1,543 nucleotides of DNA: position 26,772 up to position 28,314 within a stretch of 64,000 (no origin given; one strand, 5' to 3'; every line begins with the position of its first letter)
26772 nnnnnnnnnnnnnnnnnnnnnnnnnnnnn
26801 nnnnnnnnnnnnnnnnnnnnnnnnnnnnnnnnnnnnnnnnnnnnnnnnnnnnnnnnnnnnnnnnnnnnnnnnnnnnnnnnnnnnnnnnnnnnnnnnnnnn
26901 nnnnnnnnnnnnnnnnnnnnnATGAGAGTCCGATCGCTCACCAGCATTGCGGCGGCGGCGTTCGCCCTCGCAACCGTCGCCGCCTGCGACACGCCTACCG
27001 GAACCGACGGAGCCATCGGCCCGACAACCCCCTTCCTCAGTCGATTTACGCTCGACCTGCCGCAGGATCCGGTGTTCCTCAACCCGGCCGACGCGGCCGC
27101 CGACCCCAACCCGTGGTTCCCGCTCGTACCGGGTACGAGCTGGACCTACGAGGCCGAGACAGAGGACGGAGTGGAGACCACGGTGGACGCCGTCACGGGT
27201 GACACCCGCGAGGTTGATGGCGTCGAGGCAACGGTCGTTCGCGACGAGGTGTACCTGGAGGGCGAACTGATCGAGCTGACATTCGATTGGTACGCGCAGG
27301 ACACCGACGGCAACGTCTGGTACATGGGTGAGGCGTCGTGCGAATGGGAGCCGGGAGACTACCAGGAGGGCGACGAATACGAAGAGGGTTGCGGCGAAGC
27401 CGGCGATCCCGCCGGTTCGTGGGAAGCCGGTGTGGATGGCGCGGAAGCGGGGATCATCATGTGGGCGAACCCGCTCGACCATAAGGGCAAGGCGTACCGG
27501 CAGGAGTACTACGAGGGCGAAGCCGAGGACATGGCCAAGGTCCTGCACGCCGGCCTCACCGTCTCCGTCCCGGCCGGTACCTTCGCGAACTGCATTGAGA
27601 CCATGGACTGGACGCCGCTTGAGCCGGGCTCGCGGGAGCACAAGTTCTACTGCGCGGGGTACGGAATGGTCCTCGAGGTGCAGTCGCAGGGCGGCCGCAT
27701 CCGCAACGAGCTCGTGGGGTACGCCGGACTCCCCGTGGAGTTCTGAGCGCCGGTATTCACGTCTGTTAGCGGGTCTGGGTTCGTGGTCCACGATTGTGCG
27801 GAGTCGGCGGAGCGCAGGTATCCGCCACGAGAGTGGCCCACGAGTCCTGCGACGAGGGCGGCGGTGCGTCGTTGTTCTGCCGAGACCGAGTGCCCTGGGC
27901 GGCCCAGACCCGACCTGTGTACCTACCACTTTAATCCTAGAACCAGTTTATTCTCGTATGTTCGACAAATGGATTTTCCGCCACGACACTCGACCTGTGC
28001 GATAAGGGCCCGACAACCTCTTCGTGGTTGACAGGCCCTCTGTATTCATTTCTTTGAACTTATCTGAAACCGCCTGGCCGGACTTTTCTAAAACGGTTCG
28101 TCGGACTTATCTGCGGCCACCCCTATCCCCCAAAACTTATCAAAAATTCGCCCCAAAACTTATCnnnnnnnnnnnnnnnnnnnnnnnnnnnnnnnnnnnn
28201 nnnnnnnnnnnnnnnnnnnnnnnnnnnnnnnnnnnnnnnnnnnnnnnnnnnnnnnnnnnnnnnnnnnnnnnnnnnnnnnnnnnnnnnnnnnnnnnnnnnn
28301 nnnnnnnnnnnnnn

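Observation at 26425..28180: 1.74-kb transposase-less, TIR-bounded element starting 8 bp after the gyrB stop codon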

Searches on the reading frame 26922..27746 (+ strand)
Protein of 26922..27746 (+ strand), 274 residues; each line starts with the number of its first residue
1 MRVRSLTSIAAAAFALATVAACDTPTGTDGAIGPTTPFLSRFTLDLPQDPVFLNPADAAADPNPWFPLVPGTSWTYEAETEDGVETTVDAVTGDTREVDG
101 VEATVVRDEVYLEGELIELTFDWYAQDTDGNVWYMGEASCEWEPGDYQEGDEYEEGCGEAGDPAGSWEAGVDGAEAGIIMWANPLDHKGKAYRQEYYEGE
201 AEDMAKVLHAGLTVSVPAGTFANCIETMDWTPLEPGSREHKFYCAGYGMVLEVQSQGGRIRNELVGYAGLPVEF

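Call 11: find_encoding_contigs(protein=window:26922-27746:+, flank=10000, max_places=10)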
Protein window:26922-27746:+ (274 aa): no gene with exactly this product is on record in the collection.

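Call 15: search_protein_families(library=pfam, proteins=[window:26922-27746:+], max_evalue=0.1)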
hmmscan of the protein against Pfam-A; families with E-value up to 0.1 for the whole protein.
window:26922-27746:+ (274 aa): 0 families

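Call 16: search_protein_families(library=ncbifam, proteins=[window:26922-27746:+], max_evalue=0.1)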
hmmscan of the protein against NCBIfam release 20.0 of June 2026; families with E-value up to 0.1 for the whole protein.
window:26922-27746:+ (274 aa): 0 families
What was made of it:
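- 26922..27746 (+): Cargo gene: 274-aa lipoprotein (signal peptide, lipobox VAAC, Cys22). No Pfam or NCBIfam family (calls 15, 16).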

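Call 17: find_homologous_proteins(query=window:26922-27746:+)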
Query window:26922-27746:+ (274 aa): 5826 proteins with E <= 0.001 among 8000 candidates; the best 120 are listed.
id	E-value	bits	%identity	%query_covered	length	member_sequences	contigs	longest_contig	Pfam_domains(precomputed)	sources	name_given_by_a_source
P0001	3.0e-185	632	100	100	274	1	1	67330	-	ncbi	ncbi:MAG TPA: hypothetical protein VFZ24_18480 [Longimicrobiales bacterium]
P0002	1.6e-152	525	83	100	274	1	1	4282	-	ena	-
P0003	4.4e-144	497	80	99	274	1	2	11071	-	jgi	jgi:hypothetical protein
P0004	7.7e-143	493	79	99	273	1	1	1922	-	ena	-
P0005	1.2e-142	492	77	100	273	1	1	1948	-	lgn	-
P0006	1.4e-138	479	76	99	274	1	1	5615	-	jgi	jgi:hypothetical protein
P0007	7.0e-138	477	76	99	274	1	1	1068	-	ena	-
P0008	1.8e-133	462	74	99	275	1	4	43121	-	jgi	jgi:hypothetical protein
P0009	1.2e-125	436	79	83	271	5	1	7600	-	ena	-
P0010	1.6e-125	436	70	100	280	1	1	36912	-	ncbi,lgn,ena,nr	ncbi:MAG TPA: hypothetical protein VK939_03755 [Longimicrobiales bacterium]|nr:hypothetical protein 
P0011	1.8e-124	433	69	100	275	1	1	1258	-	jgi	jgi:hypothetical protein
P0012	1.2e-123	430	69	98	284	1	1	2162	-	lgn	-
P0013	2.3e-121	422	68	99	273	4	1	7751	-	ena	-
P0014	1.6e-120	420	68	99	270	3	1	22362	-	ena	-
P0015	3.4e-116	405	65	99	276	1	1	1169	-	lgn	-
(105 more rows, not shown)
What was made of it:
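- The source is a short-read MAG contig (call 17).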

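Call 18: find_encoding_contigs(protein=P0002, flank=10000, max_places=4)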
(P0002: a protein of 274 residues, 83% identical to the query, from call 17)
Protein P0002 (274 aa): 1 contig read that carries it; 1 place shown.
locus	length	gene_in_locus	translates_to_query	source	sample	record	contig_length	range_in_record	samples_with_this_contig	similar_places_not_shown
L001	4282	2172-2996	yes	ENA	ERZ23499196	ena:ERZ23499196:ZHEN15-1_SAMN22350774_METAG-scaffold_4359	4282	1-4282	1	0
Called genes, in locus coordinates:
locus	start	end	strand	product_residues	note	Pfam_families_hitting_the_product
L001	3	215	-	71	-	?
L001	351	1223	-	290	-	PF00034:Cytochrom_C (faint), PF13442:Cytochrome_CBB3 (faint)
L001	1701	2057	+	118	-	PF13564:DoxX_2, PF07681:DoxX (weak)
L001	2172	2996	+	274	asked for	-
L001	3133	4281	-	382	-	?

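Call 19: find_encoding_contigs(protein=P0003, flank=10000, max_places=4)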
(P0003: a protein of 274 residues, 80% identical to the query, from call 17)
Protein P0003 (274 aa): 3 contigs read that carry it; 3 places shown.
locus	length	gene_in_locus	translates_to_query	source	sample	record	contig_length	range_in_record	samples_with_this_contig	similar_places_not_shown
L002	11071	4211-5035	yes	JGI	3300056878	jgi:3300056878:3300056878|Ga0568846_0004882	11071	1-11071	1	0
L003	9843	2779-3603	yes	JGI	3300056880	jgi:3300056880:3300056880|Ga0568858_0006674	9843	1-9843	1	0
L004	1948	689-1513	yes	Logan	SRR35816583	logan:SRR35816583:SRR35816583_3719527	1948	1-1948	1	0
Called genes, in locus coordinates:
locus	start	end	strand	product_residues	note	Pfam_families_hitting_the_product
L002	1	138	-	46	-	?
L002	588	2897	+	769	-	PF13620:CarboxypepD_reg, PF13715:CarbopepD_reg_2, PF00593:TonB_dep_Rec_b-barrel (weak)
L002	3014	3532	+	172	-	PF04542:Sigma70_r2, PF08281:Sigma70_r4_2, PF04545:Sigma70_r4 (weak)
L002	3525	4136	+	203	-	-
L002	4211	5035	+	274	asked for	-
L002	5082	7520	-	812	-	PF12704:MacB_PCD, PF02687:FtsX, PF12704:MacB_PCD, PF02687:FtsX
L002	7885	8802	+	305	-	-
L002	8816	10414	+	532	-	PF02085:Cytochrom_CIII (faint), PF14522:Cytochrome_C7 (faint), PF14537:Cytochrom_c3_2 (faint), PF22113:Mtrc-MtrF_II-IV_dom (faint)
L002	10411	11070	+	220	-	?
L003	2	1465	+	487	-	?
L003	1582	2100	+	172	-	PF04542:Sigma70_r2, PF08281:Sigma70_r4_2, PF04545:Sigma70_r4 (weak)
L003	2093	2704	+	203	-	-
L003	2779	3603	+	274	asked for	-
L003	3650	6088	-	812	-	PF12704:MacB_PCD, PF02687:FtsX, PF12704:MacB_PCD, PF02687:FtsX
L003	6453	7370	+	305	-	-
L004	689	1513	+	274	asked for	-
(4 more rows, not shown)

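Call 20: find_encoding_contigs(protein=P0008, flank=10000, max_places=4)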
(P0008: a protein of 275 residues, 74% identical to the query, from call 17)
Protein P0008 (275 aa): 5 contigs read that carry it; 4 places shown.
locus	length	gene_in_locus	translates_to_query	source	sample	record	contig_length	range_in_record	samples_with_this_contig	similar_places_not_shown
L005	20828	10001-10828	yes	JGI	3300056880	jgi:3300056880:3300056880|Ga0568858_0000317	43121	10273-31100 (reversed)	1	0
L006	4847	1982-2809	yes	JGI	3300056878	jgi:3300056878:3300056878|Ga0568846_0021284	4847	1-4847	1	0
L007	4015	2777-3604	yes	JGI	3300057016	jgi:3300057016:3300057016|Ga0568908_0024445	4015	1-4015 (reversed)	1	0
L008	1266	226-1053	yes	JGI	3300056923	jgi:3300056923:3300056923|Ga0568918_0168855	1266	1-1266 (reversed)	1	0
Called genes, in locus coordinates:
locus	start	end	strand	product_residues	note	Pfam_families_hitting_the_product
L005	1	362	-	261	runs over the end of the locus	PF13489:Methyltransf_23 (weak), PF08241:Methyltransf_11, PF08242:Methyltransf_12 (weak), PF13649:Methyltransf_25 (weak), PF13847:Methyltransf_31 (weak)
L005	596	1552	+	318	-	PF10364:NKWYS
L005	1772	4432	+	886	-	-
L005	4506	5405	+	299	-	-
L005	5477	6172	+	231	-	PF03567:Sulfotransfer_2 (weak)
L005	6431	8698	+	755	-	PF13620:CarboxypepD_reg, PF13715:CarbopepD_reg_2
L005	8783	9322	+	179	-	PF04542:Sigma70_r2, PF08281:Sigma70_r4_2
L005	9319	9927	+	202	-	-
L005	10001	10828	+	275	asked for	-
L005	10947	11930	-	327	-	PF04773:FecR, PF16344:FecR_C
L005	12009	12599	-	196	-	PF07638:Sigma70_ECF, PF04542:Sigma70_r2, PF08281:Sigma70_r4_2, PF04545:Sigma70_r4, PF13384:HTH_23 (weak)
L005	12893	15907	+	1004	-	PF07660:STN (weak), PF13620:CarboxypepD_reg, PF13715:CarbopepD_reg_2 (weak), PF07715:Plug, PF00593:TonB_dep_Rec_b-barrel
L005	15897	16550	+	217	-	-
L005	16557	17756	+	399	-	PF00144:Beta-lactamase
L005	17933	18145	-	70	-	PF13560:HTH_31, PF13443:HTH_26 (weak), PF01381:HTH_3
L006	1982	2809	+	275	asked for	-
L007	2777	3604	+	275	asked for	-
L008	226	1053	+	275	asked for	-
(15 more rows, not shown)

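Call 21: find_encoding_contigs(protein=P0010, flank=10000, max_places=4)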
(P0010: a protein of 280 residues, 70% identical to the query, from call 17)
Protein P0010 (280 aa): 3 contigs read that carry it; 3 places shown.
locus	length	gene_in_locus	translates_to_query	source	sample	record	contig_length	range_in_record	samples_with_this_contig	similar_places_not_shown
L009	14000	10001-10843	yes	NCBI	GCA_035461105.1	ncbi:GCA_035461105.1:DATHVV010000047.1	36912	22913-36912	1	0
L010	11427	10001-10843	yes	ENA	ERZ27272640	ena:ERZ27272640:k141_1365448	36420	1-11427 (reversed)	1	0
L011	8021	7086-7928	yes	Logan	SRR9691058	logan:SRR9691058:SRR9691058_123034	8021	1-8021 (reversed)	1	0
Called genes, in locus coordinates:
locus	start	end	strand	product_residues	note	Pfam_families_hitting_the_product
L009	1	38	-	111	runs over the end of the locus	PF19762:DUF6249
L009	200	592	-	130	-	PF01850:PIN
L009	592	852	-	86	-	PF07704:PSK_trans_fac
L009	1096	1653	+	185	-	-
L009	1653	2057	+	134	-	-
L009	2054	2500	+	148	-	-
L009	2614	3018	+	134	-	-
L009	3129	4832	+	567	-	PF21558:Pept_S41_N_bact (weak), PF03572:Peptidase_S41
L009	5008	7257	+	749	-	PF13620:CarboxypepD_reg, PF13715:CarbopepD_reg_2, PF07715:Plug (weak)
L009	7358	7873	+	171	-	PF04542:Sigma70_r2, PF08281:Sigma70_r4_2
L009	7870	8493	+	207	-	-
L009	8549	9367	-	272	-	-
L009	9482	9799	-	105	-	PF18914:DUF5666 (weak)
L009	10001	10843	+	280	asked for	-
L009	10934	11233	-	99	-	-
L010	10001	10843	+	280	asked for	-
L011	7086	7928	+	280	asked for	-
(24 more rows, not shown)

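Call 58: search_solved_structures(query=A1, max_evalue=1)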
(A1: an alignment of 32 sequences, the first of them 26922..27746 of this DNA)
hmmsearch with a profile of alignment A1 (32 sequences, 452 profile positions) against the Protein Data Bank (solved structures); distinct sequences matched with E-value up to 1: 0.

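Call 67: predict_structure(alignment_id=A1)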
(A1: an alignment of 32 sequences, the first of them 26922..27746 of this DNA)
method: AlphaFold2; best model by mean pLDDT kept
length: 274 residues; sequences in the alignment: 32
mean_pLDDT: 88.1   pTM: 0.81
mean pLDDT of the five models: 88.1, 87.6, 87.3, 86.5, 84.3
residues with pLDDT >= 90: 209; 70-90: 22; 50-70: 14; < 50: 29
segments of 3 or more residues with pLDDT < 50: 1-10, 14-16, 19-21, 23-25, 30-36
pLDDT, mean of each block of 10 residues (from residue 1): 43 50 47 50 88 98 98 97 97 98 98 97 98 98 93 87 93 97 97 95 96 98 98 91 98 82 97 89
secondary structure, 60 per line:
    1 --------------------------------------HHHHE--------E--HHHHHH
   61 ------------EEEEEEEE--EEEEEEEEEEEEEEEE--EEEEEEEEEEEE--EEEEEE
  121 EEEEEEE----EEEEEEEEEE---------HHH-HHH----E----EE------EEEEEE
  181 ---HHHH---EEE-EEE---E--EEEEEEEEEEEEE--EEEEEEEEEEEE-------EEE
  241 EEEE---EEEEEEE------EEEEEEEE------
elements in order: H39-42 H55-60 E73-80 E83-98 E101-112 E115-127 E132-141 E175-180 H184-187 E191-193 E195-197 E204-216 E219-230 E238-244 E248-254 E261-268
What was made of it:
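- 26922..27746 (+): AlphaFold pLDDT 88 (call 67).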

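Call 70: fold_search(model_id=the predicted structure, library=pdb)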
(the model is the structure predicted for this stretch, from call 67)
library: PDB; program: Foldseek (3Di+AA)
matches with E <= 10: 546; with E <= 0.001: 3
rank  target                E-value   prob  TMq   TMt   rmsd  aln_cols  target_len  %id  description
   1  3fzx                  2.0e-06  1.00  0.41  0.50   8.6       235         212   16  CRYSTAL STRUCTURE OF A PUTATIVE EXPORTED PROTEIN WITH YMCC-LIKE FOLD (BF2203) FROM BACTEROIDES FRAGILIS NCTC 9343 AT 2.2 (released 2009-02-03)
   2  4fvs_A                2.1e-06  1.00  0.31  0.39  16.3       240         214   10  Crystal structure of a putative lipoprotein (BDI_3050) from Parabacteroides distasonis ATCC 8503 at 2.70 A resolution (released 2012-07-25)
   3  4fvs_E                7.9e-06  1.00  0.37  0.46  16.1       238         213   10  Crystal structure of a putative lipoprotein (BDI_3050) from Parabacteroides distasonis ATCC 8503 at 2.70 A resolution (released 2012-07-25)
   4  2p4b_C                1.9e-02  0.97  0.28  0.29   9.9       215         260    7  Crystal structure of E.coli RseB (released 2007-05-22)
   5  3m4w_C                5.6e-02  0.92  0.27  0.27   9.0       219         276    6  Structural basis for the negative regulation of bacterial stress response by RseB (released 2010-05-05)
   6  2v43_A                5.9e-02  0.92  0.28  0.30  10.4       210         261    7  Crystal structure of RseB: a sensor for periplasmic stress response in E. coli (released 2007-08-28)
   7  6ntr_D                5.9e-02  0.90  0.36  0.40   8.4       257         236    9  Crystal Structure of Beta-barrel-like Protein of Domain of Unknown Function DUF1849 from Brucella abortus (released 2019-02-13)
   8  3wjg                  5.9e-02  0.85  0.28  0.44  11.7       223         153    8  Crystal structure of mutant nitrobindin M75L/H76L/Q96C/M148W/H158L (NB10) from Arabidopsis thaliana (released 2014-04-02)
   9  3wjd                  6.2e-02  0.85  0.28  0.44  11.7       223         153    8  Crystal structure of mutant nitrobindin F44W/M75L/H76L/Q96C/M148L/H158L (NB5) from Arabidopsis thaliana (released 2014-04-02)
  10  6in8                  6.2e-02  0.84  0.27  0.27  11.6       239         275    9  Crystal structure of MucB (released 2019-07-24)
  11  3wje_B                6.5e-02  0.84  0.28  0.44  12.0       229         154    9  Crystal structure of mutant nitrobindin M75W/H76L/Q96C/M148L/H158L (NB6) from Arabidopsis thaliana (released 2014-04-02)
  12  6xn0_B                6.5e-02  0.15  0.18  0.17  14.5       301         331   13  Crystal structure of GH43_1 enzyme from Xanthomonas citri (released 2020-12-02)
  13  6in9_A                6.8e-02  0.92  0.27  0.27   9.2       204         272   10  Crystal structure of MucB in complex with MucA(peri) (released 2019-07-24)
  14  3m4w_D                8.0e-02  0.91  0.30  0.30   8.4       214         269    5  Structural basis for the negative regulation of bacterial stress response by RseB (released 2010-05-05)
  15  7bbm                  8.0e-02  0.80  0.28  0.44  11.7       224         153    9  Mutant nitrobindin M75L/H76L/Q96C/M148L (NB4H) from Arabidopsis thaliana with cofactor MnPPIX (released 2021-05-26)
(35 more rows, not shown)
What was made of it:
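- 26922..27746 (+): Best fold matches are YmcC-like lipoproteins 3fzx and 4fvs; RseB/MucB matches are weaker (call 70).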

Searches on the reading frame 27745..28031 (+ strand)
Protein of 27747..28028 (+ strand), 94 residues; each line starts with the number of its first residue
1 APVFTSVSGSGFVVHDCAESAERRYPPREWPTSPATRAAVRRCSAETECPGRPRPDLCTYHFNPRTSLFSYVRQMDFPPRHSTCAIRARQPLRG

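Call 15: search_protein_families(library=pfam, proteins=[window:27783-28031:+], max_evalue=0.1)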
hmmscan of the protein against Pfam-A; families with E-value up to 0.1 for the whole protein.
window:27783-28031:+ (82 aa): 0 families

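Call 87: search_protein_families(library=pfam, proteins=[window:27747-28028:+, window:27745-28002:+], max_evalue=1)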
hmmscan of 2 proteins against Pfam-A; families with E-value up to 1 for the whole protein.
window:27747-28028:+ (94 aa): 1 family
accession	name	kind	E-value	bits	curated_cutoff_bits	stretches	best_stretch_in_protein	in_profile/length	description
PF15654.11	Tox-WTIP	-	0.063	13.9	25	1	5-36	45-75/79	Toxin with a conserved tryptophan and TIP tripeptide motif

window:27745-28002:+ (86 aa): 0 families

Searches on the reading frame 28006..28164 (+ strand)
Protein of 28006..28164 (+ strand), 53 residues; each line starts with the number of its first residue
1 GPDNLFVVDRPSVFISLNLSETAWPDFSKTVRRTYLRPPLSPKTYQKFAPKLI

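Call 83: search_protein_representatives(protein=window:28024-28164:+)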
Query: 47 residues. Proteins with E-value up to 0.001 (for the whole library): 3; up to 1e-10: 2; up to 1e-30: 0. The best 3 are listed.
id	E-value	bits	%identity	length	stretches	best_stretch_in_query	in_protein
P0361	6.2e-18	78.6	38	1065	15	11-33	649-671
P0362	1.3e-13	65.3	-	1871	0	-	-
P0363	4.3e-04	35.9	56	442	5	26-45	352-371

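Call 87: search_protein_families(library=pfam, proteins=[window:28006-28164:+], max_evalue=1)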
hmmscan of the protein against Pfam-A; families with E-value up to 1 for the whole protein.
window:28006-28164:+ (53 aa): 0 families
